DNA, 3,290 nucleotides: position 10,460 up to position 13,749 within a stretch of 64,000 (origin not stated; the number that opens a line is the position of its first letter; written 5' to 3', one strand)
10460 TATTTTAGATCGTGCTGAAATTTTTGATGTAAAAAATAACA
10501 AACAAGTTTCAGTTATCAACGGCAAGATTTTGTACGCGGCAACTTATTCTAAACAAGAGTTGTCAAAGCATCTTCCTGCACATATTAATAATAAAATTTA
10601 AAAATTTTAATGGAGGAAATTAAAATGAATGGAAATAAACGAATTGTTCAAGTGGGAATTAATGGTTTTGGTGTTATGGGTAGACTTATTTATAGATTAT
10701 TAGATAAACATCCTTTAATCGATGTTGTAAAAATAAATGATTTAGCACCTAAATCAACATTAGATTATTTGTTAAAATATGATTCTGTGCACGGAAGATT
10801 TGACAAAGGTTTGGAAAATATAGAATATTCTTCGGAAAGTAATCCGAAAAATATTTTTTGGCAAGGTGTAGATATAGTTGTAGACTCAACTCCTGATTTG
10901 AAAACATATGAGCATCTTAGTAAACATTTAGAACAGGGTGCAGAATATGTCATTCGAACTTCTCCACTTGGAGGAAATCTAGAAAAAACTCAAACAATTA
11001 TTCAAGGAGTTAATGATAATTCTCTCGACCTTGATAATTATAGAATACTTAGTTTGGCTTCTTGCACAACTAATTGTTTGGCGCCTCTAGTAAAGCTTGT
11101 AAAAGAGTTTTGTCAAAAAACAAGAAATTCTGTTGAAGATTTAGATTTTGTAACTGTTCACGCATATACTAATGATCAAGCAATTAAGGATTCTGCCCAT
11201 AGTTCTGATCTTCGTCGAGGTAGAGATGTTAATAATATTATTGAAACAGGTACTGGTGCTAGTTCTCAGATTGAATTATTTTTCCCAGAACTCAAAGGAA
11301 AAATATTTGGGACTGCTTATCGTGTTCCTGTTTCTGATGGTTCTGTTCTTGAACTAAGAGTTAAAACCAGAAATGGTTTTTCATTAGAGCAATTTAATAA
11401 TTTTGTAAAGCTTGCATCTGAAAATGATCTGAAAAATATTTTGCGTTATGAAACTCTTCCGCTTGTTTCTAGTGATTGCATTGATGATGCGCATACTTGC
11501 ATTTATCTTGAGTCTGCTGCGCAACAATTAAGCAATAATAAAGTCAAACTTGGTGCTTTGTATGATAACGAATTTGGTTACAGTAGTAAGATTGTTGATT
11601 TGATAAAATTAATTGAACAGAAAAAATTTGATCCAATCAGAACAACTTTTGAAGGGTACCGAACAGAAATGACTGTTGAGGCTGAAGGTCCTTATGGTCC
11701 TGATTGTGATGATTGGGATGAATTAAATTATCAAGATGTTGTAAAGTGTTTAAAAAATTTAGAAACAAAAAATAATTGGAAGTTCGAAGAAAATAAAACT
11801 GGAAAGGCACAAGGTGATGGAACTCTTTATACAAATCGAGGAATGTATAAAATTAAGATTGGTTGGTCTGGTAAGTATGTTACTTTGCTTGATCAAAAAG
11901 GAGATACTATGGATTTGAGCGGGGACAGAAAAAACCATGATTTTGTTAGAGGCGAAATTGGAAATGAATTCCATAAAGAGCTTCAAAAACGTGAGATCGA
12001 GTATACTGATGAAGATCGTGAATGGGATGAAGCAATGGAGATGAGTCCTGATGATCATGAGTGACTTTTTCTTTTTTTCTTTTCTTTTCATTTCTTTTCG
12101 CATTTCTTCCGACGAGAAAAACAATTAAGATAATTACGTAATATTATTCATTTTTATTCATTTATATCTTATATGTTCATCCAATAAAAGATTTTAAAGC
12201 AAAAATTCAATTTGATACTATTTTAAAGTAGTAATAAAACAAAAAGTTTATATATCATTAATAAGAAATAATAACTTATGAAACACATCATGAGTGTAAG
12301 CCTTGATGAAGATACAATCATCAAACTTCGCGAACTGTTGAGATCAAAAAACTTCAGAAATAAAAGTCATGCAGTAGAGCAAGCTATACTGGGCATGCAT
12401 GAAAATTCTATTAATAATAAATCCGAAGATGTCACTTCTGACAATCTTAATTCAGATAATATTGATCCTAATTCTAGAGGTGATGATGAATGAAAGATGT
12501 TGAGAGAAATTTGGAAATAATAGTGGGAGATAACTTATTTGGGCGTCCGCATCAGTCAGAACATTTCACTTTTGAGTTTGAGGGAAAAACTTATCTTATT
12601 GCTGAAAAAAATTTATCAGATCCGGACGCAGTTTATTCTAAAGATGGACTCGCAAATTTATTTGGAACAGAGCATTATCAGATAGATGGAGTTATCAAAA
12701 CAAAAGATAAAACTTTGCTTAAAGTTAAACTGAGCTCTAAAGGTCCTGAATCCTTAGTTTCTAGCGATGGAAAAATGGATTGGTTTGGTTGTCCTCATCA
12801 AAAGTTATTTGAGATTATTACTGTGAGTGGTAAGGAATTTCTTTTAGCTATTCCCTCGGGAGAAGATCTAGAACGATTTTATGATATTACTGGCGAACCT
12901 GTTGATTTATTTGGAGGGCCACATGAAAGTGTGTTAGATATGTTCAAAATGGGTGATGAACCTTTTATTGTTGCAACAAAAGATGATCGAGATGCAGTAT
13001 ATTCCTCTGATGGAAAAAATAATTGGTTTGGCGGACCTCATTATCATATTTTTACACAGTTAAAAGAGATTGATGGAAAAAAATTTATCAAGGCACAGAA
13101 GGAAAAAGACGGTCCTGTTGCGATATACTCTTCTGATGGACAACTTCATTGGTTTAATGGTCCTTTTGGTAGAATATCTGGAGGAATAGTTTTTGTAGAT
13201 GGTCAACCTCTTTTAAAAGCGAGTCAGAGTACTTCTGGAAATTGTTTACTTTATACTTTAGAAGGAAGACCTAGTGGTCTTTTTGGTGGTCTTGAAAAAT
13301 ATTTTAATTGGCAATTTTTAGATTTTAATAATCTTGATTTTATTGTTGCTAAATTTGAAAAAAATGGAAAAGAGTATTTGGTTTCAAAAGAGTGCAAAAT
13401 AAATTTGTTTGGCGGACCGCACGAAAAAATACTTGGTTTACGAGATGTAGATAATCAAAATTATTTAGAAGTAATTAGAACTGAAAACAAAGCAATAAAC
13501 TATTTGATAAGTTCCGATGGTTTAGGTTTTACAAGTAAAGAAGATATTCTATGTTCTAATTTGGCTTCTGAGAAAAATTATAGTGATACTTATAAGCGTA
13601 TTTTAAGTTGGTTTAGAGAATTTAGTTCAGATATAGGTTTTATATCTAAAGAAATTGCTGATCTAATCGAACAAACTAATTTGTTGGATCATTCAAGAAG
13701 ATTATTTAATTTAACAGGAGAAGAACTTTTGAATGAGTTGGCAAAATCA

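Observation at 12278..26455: Operon-like array of five large eukaryotic-type protein kinases with repeat domains, arranged as active/degenerate paralog pairs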

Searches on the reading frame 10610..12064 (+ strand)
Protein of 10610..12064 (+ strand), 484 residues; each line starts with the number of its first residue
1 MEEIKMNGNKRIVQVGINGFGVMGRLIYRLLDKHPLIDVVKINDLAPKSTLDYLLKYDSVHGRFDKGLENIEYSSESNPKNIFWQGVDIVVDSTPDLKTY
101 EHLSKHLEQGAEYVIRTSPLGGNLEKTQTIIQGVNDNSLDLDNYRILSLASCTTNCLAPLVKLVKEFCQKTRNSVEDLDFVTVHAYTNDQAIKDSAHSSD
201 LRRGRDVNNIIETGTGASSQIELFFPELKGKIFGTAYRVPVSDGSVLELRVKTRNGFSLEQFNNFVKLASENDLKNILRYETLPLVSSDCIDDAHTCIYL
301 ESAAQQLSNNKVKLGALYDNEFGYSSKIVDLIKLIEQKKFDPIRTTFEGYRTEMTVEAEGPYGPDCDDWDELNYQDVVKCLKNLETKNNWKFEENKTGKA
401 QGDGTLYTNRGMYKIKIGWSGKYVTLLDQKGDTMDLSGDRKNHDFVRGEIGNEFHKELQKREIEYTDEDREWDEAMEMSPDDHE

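Call 6: search_protein_families(library=pfam, proteins=[window:10610-12064:+], max_evalue=0.001)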
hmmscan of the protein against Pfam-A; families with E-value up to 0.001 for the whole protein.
window:10610-12064:+ (484 aa): 3 families
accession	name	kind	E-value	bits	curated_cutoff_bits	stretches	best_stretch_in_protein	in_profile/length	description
PF02800.25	Gp_dh_C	-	6.9e-34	117.1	24.4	1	158-316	2-156/158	Glyceraldehyde 3-phosphate dehydrogenase, C-terminal domain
PF00044.30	Gp_dh_N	-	2.2e-20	73.3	31.7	1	13-98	1-99/101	Glyceraldehyde 3-phosphate dehydrogenase, NAD binding domain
PF01113.26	DapB_N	-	0.00073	20.1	25.6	0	14-117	2-98/124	Dihydrodipicolinate reductase, N-terminus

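Call 65: search_protein_families(library=ncbifam, proteins=[window:10610-12064:+], max_evalue=0.01)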
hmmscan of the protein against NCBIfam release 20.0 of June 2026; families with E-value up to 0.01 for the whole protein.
window:10610-12064:+ (484 aa): 11 families
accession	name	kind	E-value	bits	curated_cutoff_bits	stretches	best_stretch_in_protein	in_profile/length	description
TIGR01534.1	GAPDH-I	equivalog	9.1e-78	261.7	367.2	1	14-330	1-330/330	type I glyceraldehyde-3-phosphate dehydrogenase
NF005830.0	PRK07729.1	equivalog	3.9e-73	246.3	546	1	13-338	3-333/343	glyceraldehyde-3-phosphate dehydrogenase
NF033735.1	G3PDH_Arsen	exception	1.5e-70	238.3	450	1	15-331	1-322/323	ArsJ-associated glyceraldehyde-3-phosphate dehydrogenase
NF006512.0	PRK08955.1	equivalog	2.6e-66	224.3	563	1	13-337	3-332/334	glyceraldehyde-3-phosphate dehydrogenase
NF005641.0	PRK07403.1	equivalog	9.9e-64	215.6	616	1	13-338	2-335/337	type I glyceraldehyde-3-phosphate dehydrogenase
NF011954.0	PRK15425.1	equivalog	1.7e-59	201.5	662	1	13-335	3-329/331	glyceraldehyde-3-phosphate dehydrogenase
TIGR01532.1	E4PD_g-proteo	equivalog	1.5e-52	178.9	530.55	1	15-330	2-325/325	erythrose-4-phosphate dehydrogenase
NF010058.0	PRK13535.1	equivalog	2e-50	171.8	539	1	12-336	2-334/339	erythrose-4-phosphate dehydrogenase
NF006139.0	PRK08289.1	equivalog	2.2e-49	168.4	431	1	11-337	127-471/480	glyceraldehyde-3-phosphate dehydrogenase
TIGR00978.1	asd_EA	equivalog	0.00014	21.1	301.2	0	16-119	4-107/342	aspartate-semialdehyde dehydrogenase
NF003251.0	PRK04207.1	equivalog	0.0013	17.9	185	1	13-161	3-150/343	type II glyceraldehyde-3-phosphate dehydrogenase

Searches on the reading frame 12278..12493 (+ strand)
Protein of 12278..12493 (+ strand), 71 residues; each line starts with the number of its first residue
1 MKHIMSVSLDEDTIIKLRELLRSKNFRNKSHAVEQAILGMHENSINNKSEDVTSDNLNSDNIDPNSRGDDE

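Call 4: search_protein_families(library=pfam, proteins=[window:12278-12493:+], max_evalue=0.1)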
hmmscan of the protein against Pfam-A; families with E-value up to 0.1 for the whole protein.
window:12278-12493:+ (71 aa): 1 family
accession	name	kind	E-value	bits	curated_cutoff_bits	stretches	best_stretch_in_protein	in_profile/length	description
PF01402.27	RHH_1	-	0.0072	16.7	20.5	1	6-37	3-33/39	Ribbon-helix-helix protein, copG family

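Call 23: search_protein_families(library=padloc, proteins=[window:12278-12493:+], max_evalue=0.01)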
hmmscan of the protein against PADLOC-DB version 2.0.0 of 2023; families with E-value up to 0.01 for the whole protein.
window:12278-12493:+ (71 aa): 0 families

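Call 65: search_protein_families(library=ncbifam, proteins=[window:12278-12493:+], max_evalue=0.01)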
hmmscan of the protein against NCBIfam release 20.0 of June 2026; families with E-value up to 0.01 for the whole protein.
window:12278-12493:+ (71 aa): 0 families

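Call 72: search_solved_structures(query=window:12278-12493:+, max_evalue=10)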
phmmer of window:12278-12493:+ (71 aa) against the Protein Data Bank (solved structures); distinct sequences matched with E-value up to 10: 1.
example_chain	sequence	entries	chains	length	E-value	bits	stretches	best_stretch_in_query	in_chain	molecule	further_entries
6gv8_A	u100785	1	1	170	0.76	13.5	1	23-59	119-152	Hyperosmolarity resistance protein Emb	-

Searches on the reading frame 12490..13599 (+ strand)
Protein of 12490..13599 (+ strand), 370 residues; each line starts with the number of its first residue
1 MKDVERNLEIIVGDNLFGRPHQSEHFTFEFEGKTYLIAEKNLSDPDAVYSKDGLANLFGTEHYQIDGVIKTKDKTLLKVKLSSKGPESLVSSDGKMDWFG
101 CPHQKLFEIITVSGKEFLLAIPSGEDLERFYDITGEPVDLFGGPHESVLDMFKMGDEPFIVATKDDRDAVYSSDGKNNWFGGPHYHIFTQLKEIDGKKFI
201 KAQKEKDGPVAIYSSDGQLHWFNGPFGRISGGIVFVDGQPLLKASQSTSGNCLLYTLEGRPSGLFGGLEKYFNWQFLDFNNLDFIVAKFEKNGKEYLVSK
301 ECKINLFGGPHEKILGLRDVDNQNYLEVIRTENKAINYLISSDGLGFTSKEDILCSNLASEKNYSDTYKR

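Call 26: search_solved_structures(query=window:12490-13599:+, max_evalue=10)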
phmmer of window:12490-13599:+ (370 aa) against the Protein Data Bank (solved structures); distinct sequences matched with E-value up to 10: 1.
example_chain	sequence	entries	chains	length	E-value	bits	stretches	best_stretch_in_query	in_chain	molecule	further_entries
1kj1_D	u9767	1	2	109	0.8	11.8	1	187-236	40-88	lectin II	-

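Call 28: find_homologous_proteins(query=window:12490-13599:+, max_evalue=0.01)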
Query window:12490-13599:+ (370 aa): 1 proteins with E <= 0.01 among 4425 candidates.
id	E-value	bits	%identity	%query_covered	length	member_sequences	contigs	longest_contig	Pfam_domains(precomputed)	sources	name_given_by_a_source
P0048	1.8e-35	141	28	91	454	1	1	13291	-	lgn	-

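Call 30: find_encoding_contigs(protein=P0048, flank=10000)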
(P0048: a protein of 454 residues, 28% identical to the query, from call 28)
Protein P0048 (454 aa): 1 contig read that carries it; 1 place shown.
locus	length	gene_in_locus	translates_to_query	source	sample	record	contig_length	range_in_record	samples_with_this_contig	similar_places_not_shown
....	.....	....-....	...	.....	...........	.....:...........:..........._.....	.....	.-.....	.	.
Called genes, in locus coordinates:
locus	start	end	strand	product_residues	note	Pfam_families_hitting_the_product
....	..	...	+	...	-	-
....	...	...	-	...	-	-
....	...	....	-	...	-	-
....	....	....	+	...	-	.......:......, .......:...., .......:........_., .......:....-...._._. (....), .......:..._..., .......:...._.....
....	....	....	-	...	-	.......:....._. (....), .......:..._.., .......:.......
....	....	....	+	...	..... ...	-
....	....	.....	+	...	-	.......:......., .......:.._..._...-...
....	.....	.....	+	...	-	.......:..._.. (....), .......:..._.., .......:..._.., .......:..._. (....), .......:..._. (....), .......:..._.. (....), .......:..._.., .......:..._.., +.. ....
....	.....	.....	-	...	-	-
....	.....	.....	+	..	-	?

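Call 58: predict_structure(alignment_id=A3)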
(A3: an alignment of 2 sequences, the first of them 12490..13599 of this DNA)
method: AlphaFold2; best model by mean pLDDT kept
length: 370 residues; sequences in the alignment: 2
mean_pLDDT: 62.3   pTM: 0.51
mean pLDDT of the five models: 62.3, 60.9, 57.6, 55.1, 46.2
residues with pLDDT >= 90: 0; 70-90: 122; 50-70: 192; < 50: 56
segments of 3 or more residues with pLDDT < 50: 1-15, 181-183, 221-227, 344-370
pLDDT, mean of each block of 10 residues (from residue 1): 28 45 68 74 64 61 71 73 71 61 70 80 81 80 81 74 74 67 55 62 61 58 47 63 60 65 58 56 63 70 60 69 69 64 43 31 27
secondary structure, 60 per line:
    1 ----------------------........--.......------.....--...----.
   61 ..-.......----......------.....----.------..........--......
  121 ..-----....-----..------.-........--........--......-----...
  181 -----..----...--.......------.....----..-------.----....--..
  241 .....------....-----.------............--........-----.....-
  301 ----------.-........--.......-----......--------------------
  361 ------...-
elements in order: E23-30 E33-39 E46-50 E53-55 E64-70 E75-80 E87-91 E103-112 E115-122 E128-131 E147-154 E157-164 E167-172 E178-180 E192-194 E197-203 E210-214 E233-236 E239-245 E252-255 E271-279 E282-289 E295-299 E313-320 E323-329 E335-340
